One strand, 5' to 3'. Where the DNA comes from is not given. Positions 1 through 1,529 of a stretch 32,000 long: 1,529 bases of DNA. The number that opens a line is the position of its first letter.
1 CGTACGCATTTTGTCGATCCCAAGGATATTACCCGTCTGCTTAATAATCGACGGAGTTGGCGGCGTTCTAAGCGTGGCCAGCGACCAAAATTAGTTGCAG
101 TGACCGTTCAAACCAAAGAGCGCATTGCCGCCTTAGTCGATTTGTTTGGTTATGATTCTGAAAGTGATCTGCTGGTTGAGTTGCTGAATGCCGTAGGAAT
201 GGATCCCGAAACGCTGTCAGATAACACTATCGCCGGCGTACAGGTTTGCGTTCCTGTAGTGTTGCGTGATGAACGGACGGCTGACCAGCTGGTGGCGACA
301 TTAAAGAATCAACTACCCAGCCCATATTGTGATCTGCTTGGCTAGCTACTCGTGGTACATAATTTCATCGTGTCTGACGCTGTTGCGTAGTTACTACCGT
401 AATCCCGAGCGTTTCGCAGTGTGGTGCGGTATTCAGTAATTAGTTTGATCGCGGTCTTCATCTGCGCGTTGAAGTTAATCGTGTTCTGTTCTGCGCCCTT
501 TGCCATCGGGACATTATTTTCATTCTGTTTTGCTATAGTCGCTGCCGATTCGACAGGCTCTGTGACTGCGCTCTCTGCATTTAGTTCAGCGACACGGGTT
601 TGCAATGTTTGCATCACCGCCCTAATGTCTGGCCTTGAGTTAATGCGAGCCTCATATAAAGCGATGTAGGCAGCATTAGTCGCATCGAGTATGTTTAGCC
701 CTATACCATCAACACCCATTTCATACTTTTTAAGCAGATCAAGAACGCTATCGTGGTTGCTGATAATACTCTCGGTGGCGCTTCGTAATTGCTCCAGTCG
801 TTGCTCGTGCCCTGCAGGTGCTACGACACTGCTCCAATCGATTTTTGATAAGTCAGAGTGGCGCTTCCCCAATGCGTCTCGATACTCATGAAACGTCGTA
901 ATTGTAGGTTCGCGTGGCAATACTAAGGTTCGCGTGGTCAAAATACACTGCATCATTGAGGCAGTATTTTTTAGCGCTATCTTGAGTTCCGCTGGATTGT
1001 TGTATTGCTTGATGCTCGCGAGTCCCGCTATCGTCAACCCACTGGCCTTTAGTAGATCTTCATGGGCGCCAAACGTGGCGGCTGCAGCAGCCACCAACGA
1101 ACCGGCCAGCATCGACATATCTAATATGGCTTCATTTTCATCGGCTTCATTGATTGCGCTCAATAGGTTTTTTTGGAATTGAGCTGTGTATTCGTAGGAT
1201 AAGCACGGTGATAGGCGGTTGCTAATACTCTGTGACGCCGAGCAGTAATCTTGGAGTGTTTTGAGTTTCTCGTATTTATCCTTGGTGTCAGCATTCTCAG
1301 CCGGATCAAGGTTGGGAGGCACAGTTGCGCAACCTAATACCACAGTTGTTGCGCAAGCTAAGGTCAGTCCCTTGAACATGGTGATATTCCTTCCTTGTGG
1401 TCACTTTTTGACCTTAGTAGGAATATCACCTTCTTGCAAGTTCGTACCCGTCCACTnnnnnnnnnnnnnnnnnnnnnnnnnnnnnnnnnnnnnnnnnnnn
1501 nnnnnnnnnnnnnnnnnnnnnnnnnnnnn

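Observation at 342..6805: Operon of two paralogous giant secreted proteins built from a two-cysteine C-x2-G-[WY]-x-L-x-G-x2-C module, plus a lipoprotein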

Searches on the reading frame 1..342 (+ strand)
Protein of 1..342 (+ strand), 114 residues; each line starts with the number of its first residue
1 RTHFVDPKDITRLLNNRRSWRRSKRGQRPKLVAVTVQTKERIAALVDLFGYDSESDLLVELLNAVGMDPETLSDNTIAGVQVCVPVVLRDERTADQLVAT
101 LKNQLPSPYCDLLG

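Call 105: search_dna_similar(query=window:1-342:+, collection=plasmids, mode=protein, max_rows=8, max_evalue=0.001)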
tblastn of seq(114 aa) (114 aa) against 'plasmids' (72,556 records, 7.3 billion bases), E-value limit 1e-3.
No match.

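Call 106: search_protein_families(library=pfam, proteins=[window:1-342:+], max_evalue=0.01)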
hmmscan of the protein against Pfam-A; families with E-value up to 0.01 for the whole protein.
seq(114 aa): 0 families

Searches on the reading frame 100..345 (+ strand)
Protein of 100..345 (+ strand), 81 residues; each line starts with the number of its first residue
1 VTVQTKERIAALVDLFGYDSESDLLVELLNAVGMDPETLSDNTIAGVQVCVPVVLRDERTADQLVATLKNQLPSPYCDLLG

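Call 4: search_protein_families(library=pfam, proteins=[window:100-345:+], max_evalue=1)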
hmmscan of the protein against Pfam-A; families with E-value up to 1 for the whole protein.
window:100-345:+ (81 aa): 1 family
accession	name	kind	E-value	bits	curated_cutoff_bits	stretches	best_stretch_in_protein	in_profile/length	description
PF11130.14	TraC_F_IV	-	0.18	11.3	28.1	1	35-75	11-55/375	TraC protein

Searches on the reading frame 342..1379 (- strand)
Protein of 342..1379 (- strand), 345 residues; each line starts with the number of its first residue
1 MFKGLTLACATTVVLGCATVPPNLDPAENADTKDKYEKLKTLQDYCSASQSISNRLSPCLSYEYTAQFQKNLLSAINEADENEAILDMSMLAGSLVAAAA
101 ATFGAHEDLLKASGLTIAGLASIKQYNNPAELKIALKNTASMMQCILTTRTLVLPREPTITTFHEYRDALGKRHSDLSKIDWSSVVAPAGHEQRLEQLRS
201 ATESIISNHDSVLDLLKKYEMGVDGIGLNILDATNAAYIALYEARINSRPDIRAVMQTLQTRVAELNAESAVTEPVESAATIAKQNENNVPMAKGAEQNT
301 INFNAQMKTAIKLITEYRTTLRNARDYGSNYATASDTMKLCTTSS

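Call 4: search_protein_families(library=pfam, proteins=[window:342-1379:-], max_evalue=1)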
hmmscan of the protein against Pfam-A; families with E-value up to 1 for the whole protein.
window:342-1379:- (345 aa): 2 families
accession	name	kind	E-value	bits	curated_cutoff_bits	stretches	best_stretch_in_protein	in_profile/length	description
PF08771.16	FRB_dom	-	0.1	13.3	24.7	1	262-341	4-84/99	FKBP12-rapamycin binding domain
PF05635.17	23S_rRNA_IVP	-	0.39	11.4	33.8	0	37-91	27-81/106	23S rRNA-intervening sequence protein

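Call 6: search_protein_families(library=ncbifam, proteins=[window:342-1379:-], max_evalue=1)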
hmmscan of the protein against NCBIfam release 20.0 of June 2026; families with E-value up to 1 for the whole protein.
window:342-1379:- (345 aa): 0 families

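Call 16: find_encoding_contigs(protein=window:342-1379:-, flank=10000, max_places=6)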
Protein window:342-1379:- (345 aa): no gene with exactly this product is on record in the collection.

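Call 32: search_dna_similar(query=window:342-1379:-, collection=plasmids, mode=protein, max_rows=20, max_evalue=0.01)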
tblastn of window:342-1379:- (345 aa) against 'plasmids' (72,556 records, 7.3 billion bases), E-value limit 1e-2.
No match.

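Call 39: find_homologous_proteins(query=window:342-1379:-, max_evalue=0.001)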
Query window:342-1379:- (345 aa): 1 proteins with E <= 0.001 among 7276 candidates.
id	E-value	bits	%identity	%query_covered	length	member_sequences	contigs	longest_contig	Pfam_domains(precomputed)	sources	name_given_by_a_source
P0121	1.5e-218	742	100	100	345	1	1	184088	-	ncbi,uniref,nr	ncbi:hypothetical protein IC617_08740 [Neiella sp. HB171785]|uniref:Lipoprotein n=1 Tax=Neiella lito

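Call 41: find_encoding_contigs(protein=P0121, flank=10000, max_places=3)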
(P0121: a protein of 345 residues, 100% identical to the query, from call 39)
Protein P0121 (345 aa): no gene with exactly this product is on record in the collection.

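Call 87: search_protein_families(library=phrogs, proteins=[window:342-1379:-], max_evalue=0.01)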
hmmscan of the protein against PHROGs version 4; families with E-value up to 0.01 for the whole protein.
window:342-1379:- (345 aa): 0 families

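Call 88: predict_structure(protein=window:342-1379:-)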
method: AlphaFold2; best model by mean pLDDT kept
length: 345 residues; sequences in the alignment: 1
mean_pLDDT: 43.5   pTM: 0.26
mean pLDDT of the five models: 43.5, 41.8, 41.1, 39.3, 34.4
residues with pLDDT >= 90: 0; 70-90: 11; 50-70: 85; < 50: 249
segments of 3 or more residues with pLDDT < 50: 1-19, 44-66, 85-90, 92-94, 96-126, 142-167, 185-191, 211-213, 215-260, 262-304, 321-345
pLDDT, mean of each block of 10 residues (from residue 1): 21 34 70 67 45 33 47 58 48 49 40 39 48 56 42 31 47 61 51 53 52 43 31 32 33 41 41 32 35 34 47 52 40 30 29
secondary structure, 60 per line:
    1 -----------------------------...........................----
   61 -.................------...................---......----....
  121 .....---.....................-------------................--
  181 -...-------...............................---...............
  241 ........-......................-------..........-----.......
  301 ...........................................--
elements in order: H30-56 H62-78 H85-103 H107-112 H117-125 H129-149 H163-178 H192-222 H226-248 H250-271 H279-288 H294-343
